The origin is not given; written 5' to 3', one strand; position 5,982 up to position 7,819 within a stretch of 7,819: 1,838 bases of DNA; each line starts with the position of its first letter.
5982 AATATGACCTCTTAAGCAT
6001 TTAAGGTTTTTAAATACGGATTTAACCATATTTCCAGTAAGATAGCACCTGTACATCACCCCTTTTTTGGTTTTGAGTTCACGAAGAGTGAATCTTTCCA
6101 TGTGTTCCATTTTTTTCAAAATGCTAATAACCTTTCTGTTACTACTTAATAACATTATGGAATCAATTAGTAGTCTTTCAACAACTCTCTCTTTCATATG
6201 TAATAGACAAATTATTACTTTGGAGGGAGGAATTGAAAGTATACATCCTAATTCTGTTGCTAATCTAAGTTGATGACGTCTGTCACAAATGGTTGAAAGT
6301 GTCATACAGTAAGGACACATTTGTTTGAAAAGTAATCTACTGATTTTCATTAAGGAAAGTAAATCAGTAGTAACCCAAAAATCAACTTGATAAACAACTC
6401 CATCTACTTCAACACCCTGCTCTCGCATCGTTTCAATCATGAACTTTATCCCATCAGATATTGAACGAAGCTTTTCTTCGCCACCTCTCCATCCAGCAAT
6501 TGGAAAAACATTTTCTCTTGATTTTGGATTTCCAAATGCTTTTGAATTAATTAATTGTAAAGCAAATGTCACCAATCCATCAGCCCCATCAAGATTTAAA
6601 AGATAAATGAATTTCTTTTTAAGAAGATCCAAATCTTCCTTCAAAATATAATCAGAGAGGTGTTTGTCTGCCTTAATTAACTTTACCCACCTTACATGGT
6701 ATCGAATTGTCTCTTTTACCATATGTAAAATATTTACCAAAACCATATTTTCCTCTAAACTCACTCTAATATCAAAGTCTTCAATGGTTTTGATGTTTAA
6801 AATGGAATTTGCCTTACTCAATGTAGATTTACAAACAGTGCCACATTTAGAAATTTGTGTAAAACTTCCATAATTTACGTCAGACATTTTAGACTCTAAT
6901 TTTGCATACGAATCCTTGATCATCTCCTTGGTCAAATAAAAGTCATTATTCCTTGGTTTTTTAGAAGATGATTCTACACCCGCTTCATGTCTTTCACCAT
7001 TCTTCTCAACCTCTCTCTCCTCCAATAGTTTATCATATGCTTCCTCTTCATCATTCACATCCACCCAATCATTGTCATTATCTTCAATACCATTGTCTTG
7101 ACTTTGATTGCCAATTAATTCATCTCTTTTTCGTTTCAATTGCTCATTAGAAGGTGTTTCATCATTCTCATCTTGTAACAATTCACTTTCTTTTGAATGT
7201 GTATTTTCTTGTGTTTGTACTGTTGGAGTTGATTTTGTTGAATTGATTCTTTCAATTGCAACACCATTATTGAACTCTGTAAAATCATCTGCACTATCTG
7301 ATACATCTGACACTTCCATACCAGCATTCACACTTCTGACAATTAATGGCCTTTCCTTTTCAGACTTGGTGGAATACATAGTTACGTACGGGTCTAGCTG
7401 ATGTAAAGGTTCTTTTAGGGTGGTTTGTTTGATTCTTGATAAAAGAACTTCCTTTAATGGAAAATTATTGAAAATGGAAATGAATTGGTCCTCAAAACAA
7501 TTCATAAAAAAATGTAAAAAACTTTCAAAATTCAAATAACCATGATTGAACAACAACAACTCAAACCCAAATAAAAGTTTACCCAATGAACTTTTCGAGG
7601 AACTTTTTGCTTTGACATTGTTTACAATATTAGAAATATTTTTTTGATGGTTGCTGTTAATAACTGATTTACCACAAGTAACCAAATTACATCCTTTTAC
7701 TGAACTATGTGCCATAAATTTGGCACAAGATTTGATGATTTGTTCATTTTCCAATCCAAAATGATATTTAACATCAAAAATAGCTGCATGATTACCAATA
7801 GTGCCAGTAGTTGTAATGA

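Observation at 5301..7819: Intact DDE-transposase-like gene of more than 839 aa (MULE/hAT/Transib-type core) next to the decayed synthetase gene: active transposon or domesticated transposase?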

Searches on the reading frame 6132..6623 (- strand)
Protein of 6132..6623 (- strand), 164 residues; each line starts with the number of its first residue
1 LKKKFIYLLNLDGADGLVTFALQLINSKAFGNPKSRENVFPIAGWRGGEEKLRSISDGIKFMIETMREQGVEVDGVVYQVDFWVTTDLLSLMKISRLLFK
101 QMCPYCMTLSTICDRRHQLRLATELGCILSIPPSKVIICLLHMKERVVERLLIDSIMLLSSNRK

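Call 52: search_solved_structures(query=A6, max_evalue=10, show_alignments=3)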
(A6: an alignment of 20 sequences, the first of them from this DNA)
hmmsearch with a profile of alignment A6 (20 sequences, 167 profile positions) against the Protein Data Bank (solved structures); distinct sequences matched with E-value up to 10: 13.
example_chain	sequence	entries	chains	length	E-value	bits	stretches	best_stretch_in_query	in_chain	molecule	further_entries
9vh1_F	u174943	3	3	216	0.13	15.1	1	86-125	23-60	Retron Ec78 putative HNH endonuclease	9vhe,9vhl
2fyh_A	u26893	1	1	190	0.15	14.9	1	41-70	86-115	putative integral membrane transport protein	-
5gpy_A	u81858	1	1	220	0.4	13.5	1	57-133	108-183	General transcription factor IIE subunit 1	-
9l7p_H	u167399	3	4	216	0.53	13.1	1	87-125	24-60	TIGR02646 family protein | Retron I-A effector PtuB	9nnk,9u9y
9nnb_J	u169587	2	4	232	0.55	13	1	87-125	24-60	Retron I-A effector PtuB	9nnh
8byq_W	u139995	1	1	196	0.58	13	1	57-133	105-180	General transcription factor IIE subunit 1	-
9kjx_F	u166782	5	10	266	0.76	12.6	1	87-125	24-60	TIGR02646 family protein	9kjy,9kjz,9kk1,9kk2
2mwm_A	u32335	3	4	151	0.96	12.3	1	53-97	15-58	Putative trp repressor binding protein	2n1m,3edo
6ncu_A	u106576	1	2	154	1.1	12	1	102-131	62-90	Interleukin-37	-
5hn1_A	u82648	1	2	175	1.7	11.5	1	102-131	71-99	Interleukin-37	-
1vdx_A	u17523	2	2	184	2.3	11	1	41-70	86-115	Hypothetical protein PH0099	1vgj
4cis_A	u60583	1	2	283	2.5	10.9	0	47-116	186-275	FORMAMIDOPYRIMIDIN DNA GLYCOSYLASE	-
6iwd_B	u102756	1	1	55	3.1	10.6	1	88-113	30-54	HPV18 E7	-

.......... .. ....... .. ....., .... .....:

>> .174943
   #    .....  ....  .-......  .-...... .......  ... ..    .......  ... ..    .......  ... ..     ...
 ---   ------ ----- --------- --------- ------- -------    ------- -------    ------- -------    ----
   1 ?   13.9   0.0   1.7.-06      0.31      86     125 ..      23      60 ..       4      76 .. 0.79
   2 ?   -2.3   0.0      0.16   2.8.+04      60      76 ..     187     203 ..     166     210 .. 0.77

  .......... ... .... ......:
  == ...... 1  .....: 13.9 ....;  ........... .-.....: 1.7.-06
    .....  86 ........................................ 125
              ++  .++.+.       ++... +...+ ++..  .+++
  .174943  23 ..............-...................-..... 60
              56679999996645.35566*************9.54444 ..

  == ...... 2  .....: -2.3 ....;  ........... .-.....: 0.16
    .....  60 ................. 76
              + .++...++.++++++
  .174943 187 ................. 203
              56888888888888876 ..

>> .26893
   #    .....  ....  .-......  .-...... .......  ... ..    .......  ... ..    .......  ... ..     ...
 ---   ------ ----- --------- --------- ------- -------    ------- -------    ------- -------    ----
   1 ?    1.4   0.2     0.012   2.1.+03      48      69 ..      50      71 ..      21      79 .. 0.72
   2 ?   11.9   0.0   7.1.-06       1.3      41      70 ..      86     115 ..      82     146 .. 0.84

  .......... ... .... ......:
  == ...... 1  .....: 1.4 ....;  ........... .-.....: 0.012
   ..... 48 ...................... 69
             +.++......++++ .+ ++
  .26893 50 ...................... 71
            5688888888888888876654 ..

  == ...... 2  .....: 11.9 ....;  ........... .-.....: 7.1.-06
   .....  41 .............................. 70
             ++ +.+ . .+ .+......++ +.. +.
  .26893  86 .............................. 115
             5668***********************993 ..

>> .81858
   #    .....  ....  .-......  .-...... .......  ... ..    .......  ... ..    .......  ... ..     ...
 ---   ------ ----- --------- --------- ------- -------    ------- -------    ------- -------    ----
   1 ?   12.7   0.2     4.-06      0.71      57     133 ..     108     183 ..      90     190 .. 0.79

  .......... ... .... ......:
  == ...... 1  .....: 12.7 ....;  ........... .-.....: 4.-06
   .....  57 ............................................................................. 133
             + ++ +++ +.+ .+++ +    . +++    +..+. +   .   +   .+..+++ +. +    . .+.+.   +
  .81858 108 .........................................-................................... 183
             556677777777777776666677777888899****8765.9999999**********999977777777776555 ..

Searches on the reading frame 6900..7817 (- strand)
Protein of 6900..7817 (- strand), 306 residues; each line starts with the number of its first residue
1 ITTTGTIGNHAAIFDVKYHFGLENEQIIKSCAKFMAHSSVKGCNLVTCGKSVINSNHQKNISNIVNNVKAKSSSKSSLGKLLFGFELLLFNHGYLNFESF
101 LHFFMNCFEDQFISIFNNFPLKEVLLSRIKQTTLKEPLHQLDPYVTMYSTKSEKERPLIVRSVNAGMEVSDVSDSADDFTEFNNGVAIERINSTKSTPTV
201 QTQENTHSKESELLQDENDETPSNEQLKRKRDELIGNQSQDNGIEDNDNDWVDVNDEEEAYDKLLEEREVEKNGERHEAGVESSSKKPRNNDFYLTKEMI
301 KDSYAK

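Call 22: search_protein_families(library=pfam, proteins=[window:6900-7817:-], max_evalue=10)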
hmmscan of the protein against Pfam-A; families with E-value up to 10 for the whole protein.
window:6900-7817:- (306 aa): 1 family
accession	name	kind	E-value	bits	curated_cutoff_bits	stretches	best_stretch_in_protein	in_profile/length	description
PF10253.14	PRCC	-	0.19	13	24.3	1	194-268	46-132/189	Mitotic checkpoint regulator, MAD2B-interacting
